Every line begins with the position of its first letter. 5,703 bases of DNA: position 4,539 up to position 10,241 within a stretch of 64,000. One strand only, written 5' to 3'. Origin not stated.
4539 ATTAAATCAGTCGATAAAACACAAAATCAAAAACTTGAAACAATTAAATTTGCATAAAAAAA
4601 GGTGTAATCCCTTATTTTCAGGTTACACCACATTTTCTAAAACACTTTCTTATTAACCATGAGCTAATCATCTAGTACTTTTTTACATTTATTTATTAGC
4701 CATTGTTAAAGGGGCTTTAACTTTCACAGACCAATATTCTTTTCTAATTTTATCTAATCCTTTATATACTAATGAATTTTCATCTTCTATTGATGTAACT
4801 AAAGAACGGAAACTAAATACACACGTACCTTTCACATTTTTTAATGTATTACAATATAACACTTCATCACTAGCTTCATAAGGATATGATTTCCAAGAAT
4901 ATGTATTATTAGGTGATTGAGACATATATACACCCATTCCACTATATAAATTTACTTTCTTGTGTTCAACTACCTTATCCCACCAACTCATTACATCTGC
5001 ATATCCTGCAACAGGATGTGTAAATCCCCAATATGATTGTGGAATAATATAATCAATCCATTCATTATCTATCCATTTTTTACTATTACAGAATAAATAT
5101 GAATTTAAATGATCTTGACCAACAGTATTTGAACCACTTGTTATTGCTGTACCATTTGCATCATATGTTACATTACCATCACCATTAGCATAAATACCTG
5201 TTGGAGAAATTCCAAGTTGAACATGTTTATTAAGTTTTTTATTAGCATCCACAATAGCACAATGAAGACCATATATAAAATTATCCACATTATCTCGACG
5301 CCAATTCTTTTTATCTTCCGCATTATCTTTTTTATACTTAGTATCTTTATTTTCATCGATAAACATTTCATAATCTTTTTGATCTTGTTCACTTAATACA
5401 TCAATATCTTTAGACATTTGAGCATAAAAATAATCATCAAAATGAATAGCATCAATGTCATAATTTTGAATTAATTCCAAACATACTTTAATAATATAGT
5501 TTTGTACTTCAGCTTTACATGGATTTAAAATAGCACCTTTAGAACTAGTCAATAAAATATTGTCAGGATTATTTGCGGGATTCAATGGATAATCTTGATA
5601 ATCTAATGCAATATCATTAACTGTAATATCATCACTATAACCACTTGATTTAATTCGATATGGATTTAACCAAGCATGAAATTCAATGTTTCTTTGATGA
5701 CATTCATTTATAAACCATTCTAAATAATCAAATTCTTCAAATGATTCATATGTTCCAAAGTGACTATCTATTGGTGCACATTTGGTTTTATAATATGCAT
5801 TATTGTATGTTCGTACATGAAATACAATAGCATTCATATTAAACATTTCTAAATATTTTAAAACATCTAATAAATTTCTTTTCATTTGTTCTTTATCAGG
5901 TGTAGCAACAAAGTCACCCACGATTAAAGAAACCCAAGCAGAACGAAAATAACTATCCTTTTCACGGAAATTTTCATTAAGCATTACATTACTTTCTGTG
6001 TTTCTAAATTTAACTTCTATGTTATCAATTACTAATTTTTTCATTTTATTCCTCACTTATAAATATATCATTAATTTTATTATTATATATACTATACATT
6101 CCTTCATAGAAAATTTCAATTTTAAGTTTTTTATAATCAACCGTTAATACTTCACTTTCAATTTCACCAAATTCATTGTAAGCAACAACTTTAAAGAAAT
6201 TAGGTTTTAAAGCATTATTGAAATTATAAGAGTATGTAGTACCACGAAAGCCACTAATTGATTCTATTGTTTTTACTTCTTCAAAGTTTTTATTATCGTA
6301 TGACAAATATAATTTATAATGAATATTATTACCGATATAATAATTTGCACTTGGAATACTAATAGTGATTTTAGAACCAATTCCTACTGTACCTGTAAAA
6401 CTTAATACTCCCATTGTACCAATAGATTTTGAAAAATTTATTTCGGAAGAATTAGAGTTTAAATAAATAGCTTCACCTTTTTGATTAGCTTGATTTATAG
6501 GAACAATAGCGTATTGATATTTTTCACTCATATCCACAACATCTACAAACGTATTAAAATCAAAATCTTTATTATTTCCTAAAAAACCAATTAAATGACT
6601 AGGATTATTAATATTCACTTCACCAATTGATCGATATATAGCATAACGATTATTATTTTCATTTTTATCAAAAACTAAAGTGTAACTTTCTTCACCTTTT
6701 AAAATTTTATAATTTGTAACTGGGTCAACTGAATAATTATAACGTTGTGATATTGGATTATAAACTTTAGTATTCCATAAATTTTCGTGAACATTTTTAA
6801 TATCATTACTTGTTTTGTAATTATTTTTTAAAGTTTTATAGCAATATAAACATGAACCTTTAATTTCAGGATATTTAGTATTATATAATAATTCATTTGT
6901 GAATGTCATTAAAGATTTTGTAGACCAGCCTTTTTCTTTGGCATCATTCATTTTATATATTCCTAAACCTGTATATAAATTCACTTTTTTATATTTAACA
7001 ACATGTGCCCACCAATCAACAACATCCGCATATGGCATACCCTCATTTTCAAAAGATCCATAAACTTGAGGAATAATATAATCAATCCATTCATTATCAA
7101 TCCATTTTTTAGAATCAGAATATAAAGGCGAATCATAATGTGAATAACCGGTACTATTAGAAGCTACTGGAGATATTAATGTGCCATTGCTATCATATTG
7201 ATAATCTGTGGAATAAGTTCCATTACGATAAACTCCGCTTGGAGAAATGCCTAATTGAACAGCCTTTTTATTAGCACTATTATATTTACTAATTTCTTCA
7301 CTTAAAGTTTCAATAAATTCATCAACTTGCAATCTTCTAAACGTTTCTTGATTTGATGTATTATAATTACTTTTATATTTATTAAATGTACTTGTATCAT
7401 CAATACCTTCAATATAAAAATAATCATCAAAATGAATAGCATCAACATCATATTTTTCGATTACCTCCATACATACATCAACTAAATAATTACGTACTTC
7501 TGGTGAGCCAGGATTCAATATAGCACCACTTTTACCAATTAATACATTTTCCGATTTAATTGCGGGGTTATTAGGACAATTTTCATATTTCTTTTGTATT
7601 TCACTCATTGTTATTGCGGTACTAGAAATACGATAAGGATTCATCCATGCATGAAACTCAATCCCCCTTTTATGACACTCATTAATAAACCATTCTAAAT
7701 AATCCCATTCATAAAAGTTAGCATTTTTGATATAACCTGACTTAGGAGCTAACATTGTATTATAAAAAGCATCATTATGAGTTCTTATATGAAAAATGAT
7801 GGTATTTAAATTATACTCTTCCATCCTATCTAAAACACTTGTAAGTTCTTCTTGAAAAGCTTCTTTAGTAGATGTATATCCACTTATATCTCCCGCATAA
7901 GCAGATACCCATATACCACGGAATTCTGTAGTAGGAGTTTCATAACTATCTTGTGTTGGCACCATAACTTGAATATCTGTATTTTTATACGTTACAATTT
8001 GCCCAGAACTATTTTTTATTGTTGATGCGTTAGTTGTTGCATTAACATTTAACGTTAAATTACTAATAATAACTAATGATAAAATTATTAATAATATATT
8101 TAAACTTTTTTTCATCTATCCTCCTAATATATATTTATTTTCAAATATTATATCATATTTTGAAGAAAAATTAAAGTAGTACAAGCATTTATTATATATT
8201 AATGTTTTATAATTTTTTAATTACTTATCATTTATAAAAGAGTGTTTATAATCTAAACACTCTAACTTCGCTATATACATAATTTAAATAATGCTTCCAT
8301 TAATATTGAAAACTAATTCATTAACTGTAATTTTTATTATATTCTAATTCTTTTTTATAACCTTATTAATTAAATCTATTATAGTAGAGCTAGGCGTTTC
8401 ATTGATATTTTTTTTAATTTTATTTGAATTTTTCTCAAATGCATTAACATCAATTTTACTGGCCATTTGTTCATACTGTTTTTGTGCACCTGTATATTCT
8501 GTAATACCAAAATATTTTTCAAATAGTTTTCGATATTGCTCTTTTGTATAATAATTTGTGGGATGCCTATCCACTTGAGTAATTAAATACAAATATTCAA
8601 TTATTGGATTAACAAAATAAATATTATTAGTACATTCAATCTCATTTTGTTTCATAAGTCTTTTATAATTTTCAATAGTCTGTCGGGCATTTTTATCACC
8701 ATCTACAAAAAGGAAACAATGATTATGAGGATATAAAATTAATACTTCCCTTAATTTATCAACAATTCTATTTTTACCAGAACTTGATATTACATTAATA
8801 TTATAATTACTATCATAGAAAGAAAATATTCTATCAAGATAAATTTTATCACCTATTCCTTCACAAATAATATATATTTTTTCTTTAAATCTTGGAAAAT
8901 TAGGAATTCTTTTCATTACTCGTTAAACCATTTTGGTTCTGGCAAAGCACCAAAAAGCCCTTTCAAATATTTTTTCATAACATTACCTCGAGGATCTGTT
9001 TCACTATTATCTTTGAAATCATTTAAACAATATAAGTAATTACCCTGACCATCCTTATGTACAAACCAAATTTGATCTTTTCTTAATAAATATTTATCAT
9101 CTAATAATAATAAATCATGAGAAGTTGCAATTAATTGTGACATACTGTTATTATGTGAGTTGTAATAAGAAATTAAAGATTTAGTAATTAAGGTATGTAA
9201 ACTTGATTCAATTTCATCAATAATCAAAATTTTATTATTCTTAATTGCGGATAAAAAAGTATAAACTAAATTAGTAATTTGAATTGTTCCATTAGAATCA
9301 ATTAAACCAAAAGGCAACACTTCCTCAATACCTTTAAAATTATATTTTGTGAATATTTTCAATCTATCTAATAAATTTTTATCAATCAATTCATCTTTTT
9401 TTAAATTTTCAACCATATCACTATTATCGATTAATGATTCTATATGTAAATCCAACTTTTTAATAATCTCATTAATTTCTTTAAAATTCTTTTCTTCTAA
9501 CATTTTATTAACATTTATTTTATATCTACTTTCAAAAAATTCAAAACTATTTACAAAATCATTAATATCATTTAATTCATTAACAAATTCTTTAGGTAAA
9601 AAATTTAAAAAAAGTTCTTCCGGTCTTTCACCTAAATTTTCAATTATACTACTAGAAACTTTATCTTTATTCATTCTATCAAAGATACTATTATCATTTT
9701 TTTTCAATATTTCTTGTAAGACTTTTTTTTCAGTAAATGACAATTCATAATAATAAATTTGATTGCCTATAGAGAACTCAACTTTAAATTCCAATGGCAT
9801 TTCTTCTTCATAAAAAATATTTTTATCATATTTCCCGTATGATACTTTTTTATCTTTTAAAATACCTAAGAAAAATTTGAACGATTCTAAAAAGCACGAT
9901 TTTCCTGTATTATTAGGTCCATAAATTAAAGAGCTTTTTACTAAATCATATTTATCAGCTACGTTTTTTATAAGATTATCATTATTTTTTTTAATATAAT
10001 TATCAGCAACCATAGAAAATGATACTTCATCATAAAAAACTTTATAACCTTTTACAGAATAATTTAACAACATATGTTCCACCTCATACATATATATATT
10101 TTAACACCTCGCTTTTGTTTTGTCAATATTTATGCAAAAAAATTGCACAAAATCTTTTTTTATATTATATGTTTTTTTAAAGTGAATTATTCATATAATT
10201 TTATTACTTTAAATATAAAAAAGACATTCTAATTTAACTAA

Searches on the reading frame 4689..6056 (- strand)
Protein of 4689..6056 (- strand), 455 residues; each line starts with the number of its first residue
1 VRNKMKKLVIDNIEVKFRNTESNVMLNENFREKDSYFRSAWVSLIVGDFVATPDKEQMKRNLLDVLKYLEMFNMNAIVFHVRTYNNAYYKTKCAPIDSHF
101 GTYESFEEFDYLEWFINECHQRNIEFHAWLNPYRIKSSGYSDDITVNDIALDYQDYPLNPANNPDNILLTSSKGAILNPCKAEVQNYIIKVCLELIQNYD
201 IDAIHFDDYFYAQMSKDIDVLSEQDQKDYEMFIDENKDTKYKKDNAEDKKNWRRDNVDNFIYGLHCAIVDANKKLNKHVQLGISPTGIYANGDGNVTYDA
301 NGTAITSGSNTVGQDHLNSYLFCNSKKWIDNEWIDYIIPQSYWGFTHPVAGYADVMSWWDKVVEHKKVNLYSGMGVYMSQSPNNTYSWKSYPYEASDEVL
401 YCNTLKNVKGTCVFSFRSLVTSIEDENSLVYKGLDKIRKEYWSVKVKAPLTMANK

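Call 90: search_protein_families(library=pfam, proteins=[window:4689-6056:-], max_evalue=0.00001)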
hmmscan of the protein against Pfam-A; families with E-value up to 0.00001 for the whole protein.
window:4689-6056:- (455 aa): 1 family
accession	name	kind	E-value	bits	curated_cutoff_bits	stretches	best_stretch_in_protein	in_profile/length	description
PF02638.21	GHL10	-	4e-40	138.3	27.9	1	48-384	11-304/311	Glycosyl hydrolase-like 10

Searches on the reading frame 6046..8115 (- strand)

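Call 27: search_protein_families(library=pfam, proteins=[window:6046-8115:-], max_evalue=0.00001)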
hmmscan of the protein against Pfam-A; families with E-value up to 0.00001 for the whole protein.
window:6046-8115:- (689 aa): 1 family
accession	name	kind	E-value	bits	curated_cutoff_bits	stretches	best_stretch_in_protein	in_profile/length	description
PF02638.21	GHL10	-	7.5e-50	170.2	27.9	1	64-395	1-307/311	Glycosyl hydrolase-like 10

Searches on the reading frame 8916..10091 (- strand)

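Call 90: search_protein_families(library=pfam, proteins=[window:8916-10091:-], max_evalue=0.00001)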
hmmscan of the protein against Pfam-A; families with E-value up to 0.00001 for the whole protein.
window:8916-10091:- (391 aa): 1 family
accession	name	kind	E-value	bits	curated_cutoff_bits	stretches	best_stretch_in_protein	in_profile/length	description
PF13304.12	AAA_21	-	2e-23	84.3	27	1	55-331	3-304/304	AAA domain, putative AbiEii toxin, Type IV TA system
